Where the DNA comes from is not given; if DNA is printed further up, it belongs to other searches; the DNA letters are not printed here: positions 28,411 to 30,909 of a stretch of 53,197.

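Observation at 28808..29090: Thirteen HxH motifs in about 90 residues of the tail-tip protein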

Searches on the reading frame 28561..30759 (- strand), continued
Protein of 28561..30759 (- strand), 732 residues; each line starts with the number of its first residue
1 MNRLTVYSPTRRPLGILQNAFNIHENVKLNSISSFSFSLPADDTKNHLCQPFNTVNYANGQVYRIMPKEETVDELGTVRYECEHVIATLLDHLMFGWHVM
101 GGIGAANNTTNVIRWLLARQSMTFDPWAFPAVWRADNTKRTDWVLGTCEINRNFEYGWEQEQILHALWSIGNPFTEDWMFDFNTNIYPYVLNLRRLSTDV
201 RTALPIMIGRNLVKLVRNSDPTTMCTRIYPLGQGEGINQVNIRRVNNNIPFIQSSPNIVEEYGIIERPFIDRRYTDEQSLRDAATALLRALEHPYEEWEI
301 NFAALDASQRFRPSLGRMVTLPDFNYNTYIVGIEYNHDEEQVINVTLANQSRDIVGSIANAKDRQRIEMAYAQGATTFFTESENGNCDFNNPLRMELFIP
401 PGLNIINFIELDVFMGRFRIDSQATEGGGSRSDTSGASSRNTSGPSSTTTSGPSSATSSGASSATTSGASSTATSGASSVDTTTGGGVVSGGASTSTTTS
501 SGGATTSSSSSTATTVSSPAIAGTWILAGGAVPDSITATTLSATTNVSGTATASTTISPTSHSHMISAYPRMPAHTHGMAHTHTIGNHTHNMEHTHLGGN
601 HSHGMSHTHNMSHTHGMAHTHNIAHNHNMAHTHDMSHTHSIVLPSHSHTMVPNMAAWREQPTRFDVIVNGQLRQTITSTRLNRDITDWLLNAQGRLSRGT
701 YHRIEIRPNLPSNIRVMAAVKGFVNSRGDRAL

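Call 21: search_protein_families(library=pfam, proteins=[P0019, P0041, P0007, L003:3473-4738:+], max_evalue=0.01)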
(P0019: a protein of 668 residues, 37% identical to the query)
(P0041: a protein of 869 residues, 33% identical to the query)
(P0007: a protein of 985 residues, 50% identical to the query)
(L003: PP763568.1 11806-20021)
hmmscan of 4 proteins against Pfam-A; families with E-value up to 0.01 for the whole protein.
P0019 (668 aa): 2 families
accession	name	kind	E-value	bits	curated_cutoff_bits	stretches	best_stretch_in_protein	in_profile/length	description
PF06605.17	Prophage_tail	-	1.8e-28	100.3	31.3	1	105-340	20-249/250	Prophage endopeptidase tail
PF18994.6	Prophage_tailD1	-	0.00026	21.5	23.6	1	6-75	5-75/84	Prophage endopeptidase tail N-terminal domain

P0041 (869 aa): 3 families
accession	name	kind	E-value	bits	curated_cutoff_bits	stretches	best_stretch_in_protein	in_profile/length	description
PF06605.17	Prophage_tail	-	1.8e-24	87.2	31.3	1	102-345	12-250/250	Prophage endopeptidase tail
PF18994.6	Prophage_tailD1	-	0.0002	21.9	23.6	1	11-71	3-65/84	Prophage endopeptidase tail N-terminal domain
PF21139.3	BT_MCC_alpha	-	0.00022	22.1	31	0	722-783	41-106/118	Methylcrotonyl-CoA carboxylase, alpha-subunit, BT domain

P0007 (985 aa): 1 family
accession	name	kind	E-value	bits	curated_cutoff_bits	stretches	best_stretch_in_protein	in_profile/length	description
PF06605.17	Prophage_tail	-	1.9e-11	44.6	31.3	1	138-325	33-212/250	Prophage endopeptidase tail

L003:3473-4738:+ (421 aa): 1 family
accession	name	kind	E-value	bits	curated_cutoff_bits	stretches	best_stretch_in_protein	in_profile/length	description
PF21939.1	Gp10_C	-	5.8e-12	47.2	27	1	110-226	2-113/139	Baseplate structural protein Gp10, C-terminal domain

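Call 33: find_encoding_contigs(protein=P0001, flank=1000, max_places=3)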
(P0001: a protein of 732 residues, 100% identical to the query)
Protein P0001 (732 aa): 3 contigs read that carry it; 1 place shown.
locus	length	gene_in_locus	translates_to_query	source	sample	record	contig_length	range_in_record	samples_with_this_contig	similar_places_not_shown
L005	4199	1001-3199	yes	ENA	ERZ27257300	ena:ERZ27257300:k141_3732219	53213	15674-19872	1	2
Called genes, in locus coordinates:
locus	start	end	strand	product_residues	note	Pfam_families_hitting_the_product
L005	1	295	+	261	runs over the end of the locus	PF23140:Gp80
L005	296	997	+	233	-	-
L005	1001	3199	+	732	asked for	PF06605:Prophage_tail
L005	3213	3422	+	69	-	-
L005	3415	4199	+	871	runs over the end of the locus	PF13884:Peptidase_S74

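Call 35: predict_structure(alignment_id=A1)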
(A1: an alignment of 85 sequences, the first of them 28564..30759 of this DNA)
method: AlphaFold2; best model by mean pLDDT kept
length: 732 residues; sequences in the alignment: 85
mean_pLDDT: 71.9   pTM: 0.59
mean pLDDT of the five models: 71.9, 71.5, 70.1, 70.0, 69.7
residues with pLDDT >= 90: 304; 70-90: 147; 50-70: 55; < 50: 226
segments of 3 or more residues with pLDDT < 50: 354-359, 370-372, 430-444, 446-452, 454-532, 536-640, 728-732
pLDDT, mean of each block of 10 residues (from residue 1): 89 96 93 94 95 95 86 82 95 88 74 96 88 93 97 86 90 88 97 94 90 88 91 79 96 97 93 83 89 89 80 91 91 88 81 48 51 66 96 96 84 95 56 43 40 36 32 30 30 34 30 30 35 44 37 38 35 38 37 36 34 36 36 43 56 79 97 97 96 89 98 97 62 41
secondary structure, 60 per line:
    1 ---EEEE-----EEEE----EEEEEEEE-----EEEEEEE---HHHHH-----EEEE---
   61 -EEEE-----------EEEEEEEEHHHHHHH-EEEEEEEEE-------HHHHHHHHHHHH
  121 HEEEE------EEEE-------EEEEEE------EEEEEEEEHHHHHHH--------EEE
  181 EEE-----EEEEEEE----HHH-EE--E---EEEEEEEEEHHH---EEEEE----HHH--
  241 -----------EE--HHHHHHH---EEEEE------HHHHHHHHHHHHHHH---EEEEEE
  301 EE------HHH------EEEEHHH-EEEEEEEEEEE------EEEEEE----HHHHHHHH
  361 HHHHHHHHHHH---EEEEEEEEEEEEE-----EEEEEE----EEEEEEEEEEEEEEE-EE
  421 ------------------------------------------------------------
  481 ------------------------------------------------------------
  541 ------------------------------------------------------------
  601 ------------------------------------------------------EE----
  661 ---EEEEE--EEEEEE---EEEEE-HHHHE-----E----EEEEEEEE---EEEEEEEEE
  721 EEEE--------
elements in order (helices of 4 or more, strands of 3 or more residues): E4-7 E13-16 E21-28 E34-40 H44-48 E54-57 E62-65 E77-84 H85-91 E93-101 H109-121 E122-125 E132-135 E143-148 E155-162 H163-169 E178-183 E189-195 E212-220 E227-231 H256-262 E266-270 H277-291 E295-302 E318-321 E326-336 E343-348 H353-371 E375-387 E393-398 E403-417 E664-668 E671-676 E680-684 H686-689 E701-708 E712-724

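Call 38: fold_search(model_id=the predicted structure, library=pdb)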
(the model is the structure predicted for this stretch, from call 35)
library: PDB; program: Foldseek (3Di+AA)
matches with E <= 10: 284; with E <= 0.001: 46
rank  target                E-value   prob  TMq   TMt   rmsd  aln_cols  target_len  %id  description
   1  9m7n_A                4.5e-18  1.00  0.36  0.44   5.3       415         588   16  Cryo-EM structure of bacteriophage NF5 tail-associated lysin (released 2025-12-17)
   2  3gs9                  1.4e-16  1.00  0.32  0.65   7.7       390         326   14  Crystal structure of prophage tail protein gp18 (NP_465809.1) from Listeria monocytogenes EGD-e at 1.70 A resolution (released 2009-04-14)
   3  9j1k_L                9.8e-16  1.00  0.35  0.62   6.4       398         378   13  Tip region of monocin (released 2025-01-08)
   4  8v3w_H                2.9e-14  1.00  0.32  0.39   5.8       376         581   10  CryoEM Structure of Diffocin - precontracted - Baseplate - focused refinement on triplex region (released 2024-08-28)
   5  6v8i_AE               4.3e-14  1.00  0.36  0.62   6.0       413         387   13  Composite atomic model of the Staphylococcus aureus phage 80alpha baseplate (released 2020-03-04)
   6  7b5h_AJ               1.0e-13  1.00  0.32  0.39   6.0       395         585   11  Cryo-EM structure of the contractile injection system base plate from Anabaena PCC7120 (released 2022-02-23)
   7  7aef_q                1.1e-13  1.00  0.33  0.40   5.6       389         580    7  Cryo-EM structure of an extracellular contractile injection system in marine bacterium Algoriphagus machipongonensis,  (released 2022-02-23)
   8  9qgm_8A               3.1e-13  1.00  0.32  0.42   7.6       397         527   12  Cryo-EM structure of the PlPVC1 central spike, 3-fold symmetrized (C3), in extended state (released 2025-10-29)
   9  7q5p_A                8.8e-13  1.00  0.30  0.34   6.4       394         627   12  Structure of VgrG1 from Pseudomonas protegens. (released 2021-12-15)
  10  9ki1_G                1.8e-12  1.00  0.33  0.60  10.2       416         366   13  Baseplate structure of Escherichia phage Mu (released 2025-02-12)
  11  4mtk_A                3.3e-12  1.00  0.29  0.33   6.2       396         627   11  Crystal structure of PA0091 VgrG1, the central spike of the Type VI Secretion System (released 2014-10-01)
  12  1wru                  4.1e-12  1.00  0.31  0.63   5.7       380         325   13  Structure of central hub elucidated by X-ray analysis of gene product 44; baseplate component of bacteriophage Mu (released 2005-09-20)
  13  9rku_Af               4.3e-12  1.00  0.30  0.61   7.4       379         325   11  Agrobacterium phage 7-7-1 baseplate (released 2025-12-10)
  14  3cdd_C                4.8e-12  1.00  0.34  0.68   5.0       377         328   10  Crystal structure of prophage MuSo2, 43 kDa tail protein from Shewanella oneidensis (released 2008-03-11)
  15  3cdd_D                1.1e-11  1.00  0.33  0.66   5.5       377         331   11  Crystal structure of prophage MuSo2, 43 kDa tail protein from Shewanella oneidensis (released 2008-03-11)
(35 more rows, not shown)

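Call 46: search_protein_families(library=ncbifam, proteins=[window:28564-30759:-], max_evalue=0.01)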
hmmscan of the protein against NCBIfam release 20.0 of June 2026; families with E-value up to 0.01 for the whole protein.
window:28564-30759:- (732 aa): 1 family
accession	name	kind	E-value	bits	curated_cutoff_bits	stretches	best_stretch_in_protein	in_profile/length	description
TIGR01665.1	put_anti_recept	subfamily_domain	2.3e-21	76.3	26.75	2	141-339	101-307/316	phage tail spike protein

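Call 82: find_homologous_proteins(query=L003:3473-4735:+, max_evalue=0.00001)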
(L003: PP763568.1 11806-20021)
Query L003:3473-4735:+ (421 aa): 232 proteins with E <= 0.00001 among 8000 candidates; the best 120 are listed.
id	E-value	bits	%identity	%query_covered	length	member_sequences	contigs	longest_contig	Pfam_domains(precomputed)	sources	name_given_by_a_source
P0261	2.0e-246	836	92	100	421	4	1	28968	PF21939.2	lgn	-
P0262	2.7e-218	743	83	100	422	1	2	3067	PF21939.2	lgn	-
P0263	7.3e-198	676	79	100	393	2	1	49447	PF21939.2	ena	-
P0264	2.2e-153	529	68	100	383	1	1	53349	PF21939.2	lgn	-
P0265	2.8e-139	483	63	100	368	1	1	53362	PF21939.2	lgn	-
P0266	6.6e-133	462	59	100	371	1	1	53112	PF21939.2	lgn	-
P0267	3.7e-101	357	51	100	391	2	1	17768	PF21939.2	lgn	-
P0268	6.0e-80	287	45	100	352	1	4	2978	PF21939.2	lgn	-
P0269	2.9e-69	252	41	100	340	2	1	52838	PF21939.2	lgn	-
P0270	1.3e-52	197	39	100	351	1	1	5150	PF21939.2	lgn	-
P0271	2.3e-52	197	36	100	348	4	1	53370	PF21939.2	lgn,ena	-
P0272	3.3e-52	196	37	100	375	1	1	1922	PF21939.2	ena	-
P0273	1.5e-51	194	40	79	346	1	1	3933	PF21939.2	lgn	-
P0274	1.7e-51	194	45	58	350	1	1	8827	PF21939.2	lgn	-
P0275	1.9e-51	194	45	58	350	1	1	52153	PF21939.2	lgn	-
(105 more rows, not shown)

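Call 85: search_solved_structures(query=L003:3473-4735:+, max_evalue=1, show_alignments=3)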
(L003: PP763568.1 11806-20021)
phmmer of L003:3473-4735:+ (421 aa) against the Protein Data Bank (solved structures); distinct sequences matched with E-value up to 1: 1.
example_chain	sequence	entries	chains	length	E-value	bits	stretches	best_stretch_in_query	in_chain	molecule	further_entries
2fkk_A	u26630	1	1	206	0.69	12.2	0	102-175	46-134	Baseplate structural protein Gp10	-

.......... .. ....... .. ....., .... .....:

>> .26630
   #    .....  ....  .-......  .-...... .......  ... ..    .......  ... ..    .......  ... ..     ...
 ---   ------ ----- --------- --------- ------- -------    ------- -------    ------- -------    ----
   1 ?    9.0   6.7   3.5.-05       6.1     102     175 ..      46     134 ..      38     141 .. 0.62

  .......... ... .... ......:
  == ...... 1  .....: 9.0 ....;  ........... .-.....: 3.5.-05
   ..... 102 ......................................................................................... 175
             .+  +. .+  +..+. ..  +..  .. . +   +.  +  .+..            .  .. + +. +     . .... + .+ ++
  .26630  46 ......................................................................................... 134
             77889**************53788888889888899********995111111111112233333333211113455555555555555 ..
